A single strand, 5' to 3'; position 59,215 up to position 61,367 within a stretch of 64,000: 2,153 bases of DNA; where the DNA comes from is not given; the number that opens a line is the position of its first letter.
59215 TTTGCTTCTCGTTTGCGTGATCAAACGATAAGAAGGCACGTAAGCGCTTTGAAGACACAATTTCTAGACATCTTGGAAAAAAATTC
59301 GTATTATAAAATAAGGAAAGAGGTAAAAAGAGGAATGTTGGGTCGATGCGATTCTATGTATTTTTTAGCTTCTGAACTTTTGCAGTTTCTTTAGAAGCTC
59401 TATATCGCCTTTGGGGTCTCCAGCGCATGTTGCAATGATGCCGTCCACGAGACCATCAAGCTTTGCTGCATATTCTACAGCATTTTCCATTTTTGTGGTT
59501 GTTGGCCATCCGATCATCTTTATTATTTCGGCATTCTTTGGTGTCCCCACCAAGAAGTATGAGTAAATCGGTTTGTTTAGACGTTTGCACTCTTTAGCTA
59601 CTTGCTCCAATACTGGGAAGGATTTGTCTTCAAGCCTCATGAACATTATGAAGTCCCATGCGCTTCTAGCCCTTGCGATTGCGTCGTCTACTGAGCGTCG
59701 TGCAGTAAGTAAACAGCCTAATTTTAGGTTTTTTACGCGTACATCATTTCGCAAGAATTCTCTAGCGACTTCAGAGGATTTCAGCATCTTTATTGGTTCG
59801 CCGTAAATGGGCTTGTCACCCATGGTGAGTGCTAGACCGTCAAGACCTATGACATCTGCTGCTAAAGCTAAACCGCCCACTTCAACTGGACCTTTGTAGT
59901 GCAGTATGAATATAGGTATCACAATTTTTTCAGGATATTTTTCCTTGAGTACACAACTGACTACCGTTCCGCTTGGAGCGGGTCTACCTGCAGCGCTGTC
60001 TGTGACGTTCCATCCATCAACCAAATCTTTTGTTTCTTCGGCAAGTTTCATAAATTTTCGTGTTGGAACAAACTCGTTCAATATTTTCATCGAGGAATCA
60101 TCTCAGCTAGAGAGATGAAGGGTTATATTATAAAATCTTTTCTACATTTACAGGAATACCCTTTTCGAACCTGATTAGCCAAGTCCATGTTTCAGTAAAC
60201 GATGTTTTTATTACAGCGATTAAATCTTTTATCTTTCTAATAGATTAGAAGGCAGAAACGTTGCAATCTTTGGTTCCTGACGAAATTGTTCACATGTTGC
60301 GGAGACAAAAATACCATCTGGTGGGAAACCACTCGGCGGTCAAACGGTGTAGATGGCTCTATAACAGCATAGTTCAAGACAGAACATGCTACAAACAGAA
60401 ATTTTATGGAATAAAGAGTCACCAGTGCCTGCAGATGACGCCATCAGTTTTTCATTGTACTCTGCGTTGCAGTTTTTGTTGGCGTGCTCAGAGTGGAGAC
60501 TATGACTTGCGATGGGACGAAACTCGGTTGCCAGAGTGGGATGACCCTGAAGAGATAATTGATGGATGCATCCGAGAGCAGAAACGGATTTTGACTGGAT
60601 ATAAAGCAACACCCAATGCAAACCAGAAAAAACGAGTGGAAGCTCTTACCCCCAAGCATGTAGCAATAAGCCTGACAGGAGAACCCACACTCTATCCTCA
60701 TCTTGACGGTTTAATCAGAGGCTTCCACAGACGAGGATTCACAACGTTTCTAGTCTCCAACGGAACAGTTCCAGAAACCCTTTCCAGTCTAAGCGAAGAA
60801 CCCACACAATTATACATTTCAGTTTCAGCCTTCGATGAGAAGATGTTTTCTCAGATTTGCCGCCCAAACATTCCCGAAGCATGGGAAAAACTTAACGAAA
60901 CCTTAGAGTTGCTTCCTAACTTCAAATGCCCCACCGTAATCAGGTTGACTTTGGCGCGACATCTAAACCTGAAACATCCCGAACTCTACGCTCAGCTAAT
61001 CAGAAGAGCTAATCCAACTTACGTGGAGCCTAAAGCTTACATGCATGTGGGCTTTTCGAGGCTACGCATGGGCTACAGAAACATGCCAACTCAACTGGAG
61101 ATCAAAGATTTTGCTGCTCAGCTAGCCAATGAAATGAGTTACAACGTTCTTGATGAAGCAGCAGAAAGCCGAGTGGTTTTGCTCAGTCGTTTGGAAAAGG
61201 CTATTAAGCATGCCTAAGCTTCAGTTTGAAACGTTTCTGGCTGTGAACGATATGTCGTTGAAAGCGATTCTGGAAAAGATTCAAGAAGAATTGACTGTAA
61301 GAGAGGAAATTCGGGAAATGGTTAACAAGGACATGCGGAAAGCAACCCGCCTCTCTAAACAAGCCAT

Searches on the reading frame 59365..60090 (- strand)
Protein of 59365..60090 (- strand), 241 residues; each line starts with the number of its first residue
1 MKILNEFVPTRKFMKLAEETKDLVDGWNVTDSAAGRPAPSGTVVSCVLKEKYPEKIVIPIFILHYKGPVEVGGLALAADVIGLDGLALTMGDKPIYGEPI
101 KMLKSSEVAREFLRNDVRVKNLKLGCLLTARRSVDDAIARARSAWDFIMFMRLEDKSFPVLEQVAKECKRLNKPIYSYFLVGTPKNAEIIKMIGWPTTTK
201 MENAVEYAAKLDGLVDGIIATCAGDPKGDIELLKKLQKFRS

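Call 6: search_protein_families(library=pfam, proteins=[window:59365-60090:-], max_evalue=0.01)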
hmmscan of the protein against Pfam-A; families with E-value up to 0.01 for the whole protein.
window:59365-60090:- (241 aa): 0 families

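Call 9: search_protein_families(library=ncbifam, proteins=[window:59365-60090:-], max_evalue=0.01)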
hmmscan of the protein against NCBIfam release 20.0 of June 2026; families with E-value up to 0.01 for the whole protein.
window:59365-60090:- (241 aa): 0 families

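Call 22: find_encoding_contigs(protein=window:59365-60090:-, flank=8000, max_places=10)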
Protein window:59365-60090:- (241 aa): 1 contig read that carries it; 1 place shown.
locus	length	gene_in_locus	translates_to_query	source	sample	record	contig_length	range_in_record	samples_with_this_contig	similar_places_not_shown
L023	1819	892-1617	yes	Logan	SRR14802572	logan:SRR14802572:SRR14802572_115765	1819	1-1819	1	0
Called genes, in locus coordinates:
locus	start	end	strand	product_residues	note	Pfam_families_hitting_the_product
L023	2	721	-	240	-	?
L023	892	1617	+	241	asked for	-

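Call 47: find_homologous_proteins(query=window:59365-60090:-, max_evalue=1e-30)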
Query window:59365-60090:- (241 aa): 683 proteins with E <= 1e-30 among 1682 candidates; the best 120 are listed.
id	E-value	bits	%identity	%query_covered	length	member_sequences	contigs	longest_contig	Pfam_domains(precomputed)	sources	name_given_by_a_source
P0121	9.0e-156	534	100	100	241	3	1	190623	-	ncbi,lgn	-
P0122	7.5e-142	489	91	100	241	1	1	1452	-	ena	-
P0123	3.7e-141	487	91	100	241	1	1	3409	-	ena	-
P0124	1.3e-140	485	90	100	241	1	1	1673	-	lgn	-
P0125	1.5e-138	478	89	100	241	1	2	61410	-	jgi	-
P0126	4.2e-138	477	88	100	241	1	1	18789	-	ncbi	-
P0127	4.3e-138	477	88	100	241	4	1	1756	-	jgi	jgi:hypothetical protein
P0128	1.1e-136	472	87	100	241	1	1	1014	-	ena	-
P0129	1.5e-136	471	87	100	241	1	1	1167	-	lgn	-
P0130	2.8e-136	471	87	100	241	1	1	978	-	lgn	-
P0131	7.0e-136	469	87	100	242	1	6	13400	-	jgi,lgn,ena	jgi:hypothetical protein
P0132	7.5e-136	469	87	100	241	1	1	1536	-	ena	-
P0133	4.4e-135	467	87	100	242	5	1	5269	-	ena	-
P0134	8.3e-135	466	86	100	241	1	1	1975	-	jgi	jgi:hypothetical protein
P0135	3.0e-134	464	85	100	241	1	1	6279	-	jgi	jgi:hypothetical protein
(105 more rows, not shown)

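Call 48: find_encoding_contigs(protein=P0125, flank=5000, max_places=3)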
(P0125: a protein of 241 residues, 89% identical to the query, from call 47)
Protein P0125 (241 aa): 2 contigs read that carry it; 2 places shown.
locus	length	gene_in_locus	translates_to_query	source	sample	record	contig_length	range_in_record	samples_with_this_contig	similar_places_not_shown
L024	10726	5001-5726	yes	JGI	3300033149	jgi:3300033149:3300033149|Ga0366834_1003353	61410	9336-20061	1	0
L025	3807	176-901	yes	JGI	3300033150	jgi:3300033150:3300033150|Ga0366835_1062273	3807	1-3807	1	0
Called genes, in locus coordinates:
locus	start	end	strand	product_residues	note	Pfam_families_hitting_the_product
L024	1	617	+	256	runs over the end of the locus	PF00892:EamA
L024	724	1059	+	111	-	PF02567:PhzC-PhzF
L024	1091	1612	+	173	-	PF02567:PhzC-PhzF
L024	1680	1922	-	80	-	PF09834:DUF2061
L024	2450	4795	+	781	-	PF13360:PQQ_2 (faint)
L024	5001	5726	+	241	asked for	-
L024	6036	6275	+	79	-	-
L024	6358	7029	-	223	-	PF01862:PvlArgDC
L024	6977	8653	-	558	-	PF01916:DS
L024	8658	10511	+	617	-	-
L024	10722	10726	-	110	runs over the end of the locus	-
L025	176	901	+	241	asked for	-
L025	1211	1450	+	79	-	-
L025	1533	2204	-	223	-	PF01862:PvlArgDC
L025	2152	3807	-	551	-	?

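Call 49: find_encoding_contigs(protein=P0126, flank=5000, max_places=3)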
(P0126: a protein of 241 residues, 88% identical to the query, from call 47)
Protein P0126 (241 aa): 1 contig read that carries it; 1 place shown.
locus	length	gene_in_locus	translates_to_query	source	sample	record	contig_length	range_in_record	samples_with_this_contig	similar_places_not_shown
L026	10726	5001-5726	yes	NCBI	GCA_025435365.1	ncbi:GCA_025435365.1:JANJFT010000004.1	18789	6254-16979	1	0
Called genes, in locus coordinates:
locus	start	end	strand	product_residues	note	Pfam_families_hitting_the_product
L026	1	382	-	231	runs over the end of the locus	PF04493:Endonuclease_5, PF01949:Endo_dU (faint)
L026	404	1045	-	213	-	PF01997:Translin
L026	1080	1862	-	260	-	PF04055:Radical_SAM, PF08608:Wyosine_form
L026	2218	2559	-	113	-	-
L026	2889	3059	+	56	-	-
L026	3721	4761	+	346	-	PF13964:Beta-prop_Calicin, PF13415:Beta-prop_FBX42, PF24681:Kelch_KLHDC2_KLHL20_DRC7, PF24981:Beta-prop_ATRN-LZTR1, PF25210:Kelch_FKB95, PF01344:Kelch_1, PF07646:Kelch_2, PF24981:Beta-prop_ATRN-LZTR1, +11 more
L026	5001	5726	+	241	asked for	-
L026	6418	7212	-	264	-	PF01261:AP_endonuc_2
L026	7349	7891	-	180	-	PF01862:PvlArgDC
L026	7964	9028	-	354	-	PF01916:DS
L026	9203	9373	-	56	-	PF03604:Zn_ribbon_RPAB4 (weak)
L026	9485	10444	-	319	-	PF08660:Alg14 (weak), PF04101:Glyco_tran_28_C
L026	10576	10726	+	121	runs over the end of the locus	-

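Call 50: find_encoding_contigs(protein=P0123, flank=5000, max_places=3)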
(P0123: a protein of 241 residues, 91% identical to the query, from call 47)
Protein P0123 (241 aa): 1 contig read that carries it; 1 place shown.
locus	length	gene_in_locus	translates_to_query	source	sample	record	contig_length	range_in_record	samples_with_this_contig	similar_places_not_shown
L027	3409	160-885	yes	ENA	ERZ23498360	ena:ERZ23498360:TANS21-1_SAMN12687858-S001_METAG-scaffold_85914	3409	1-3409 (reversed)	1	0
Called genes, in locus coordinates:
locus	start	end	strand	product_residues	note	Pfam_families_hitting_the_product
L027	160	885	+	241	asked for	-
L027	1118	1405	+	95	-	-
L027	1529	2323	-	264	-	PF01261:AP_endonuc_2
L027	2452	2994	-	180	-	PF01862:PvlArgDC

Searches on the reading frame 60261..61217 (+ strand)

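Call 9: search_protein_families(library=ncbifam, proteins=[window:60261-61217:+], max_evalue=0.01)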
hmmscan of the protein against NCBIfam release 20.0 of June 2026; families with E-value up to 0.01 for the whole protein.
window:60261-61217:+ (318 aa): 9 families
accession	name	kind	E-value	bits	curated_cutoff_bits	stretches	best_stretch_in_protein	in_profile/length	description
TIGR03972.1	rSAM_TYW1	equivalog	4.8e-123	410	317.95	1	11-309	3-297/297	4-demethylwyosine synthase TYW1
NF038283.1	viperin_w_prok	equivalog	3.7e-07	29.6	180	1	65-218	11-144/281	viperin family antiviral radical SAM protein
TIGR02495.1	NrdG2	equivalog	1.7e-06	27.5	131.15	1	139-237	70-169/193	anaerobic ribonucleoside-triphosphate reductase activating protein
TIGR04038.1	tatD_link_rSAM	subfamily_domain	8.4e-05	22.4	129.7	0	176-217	110-152/192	TatD family nuclease-associated radical SAM protein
TIGR02666.1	moaA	equivalog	0.0005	19.1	284.05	0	137-227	64-164/336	GTP 3',8-cyclase MoaA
TIGR04317.1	W_rSAM_matur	equivalog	0.00092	18.4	380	1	131-215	51-137/349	tungsten cofactor oxidoreductase radical SAM maturase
TIGR04082.1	rSAM_for_selen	equivalog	0.0016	17.3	350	1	136-234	250-347/516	thio(seleno)oxazole modification radical SAM maturase SbtM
TIGR04321.1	spiroSPASM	subfamily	0.0051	15.5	250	1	129-229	279-391/510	spiro-SPASM protein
TIGR03470.1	HpnH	equivalog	0.0071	15.4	225.05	0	124-170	66-111/318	adenosyl-hopene transferase HpnH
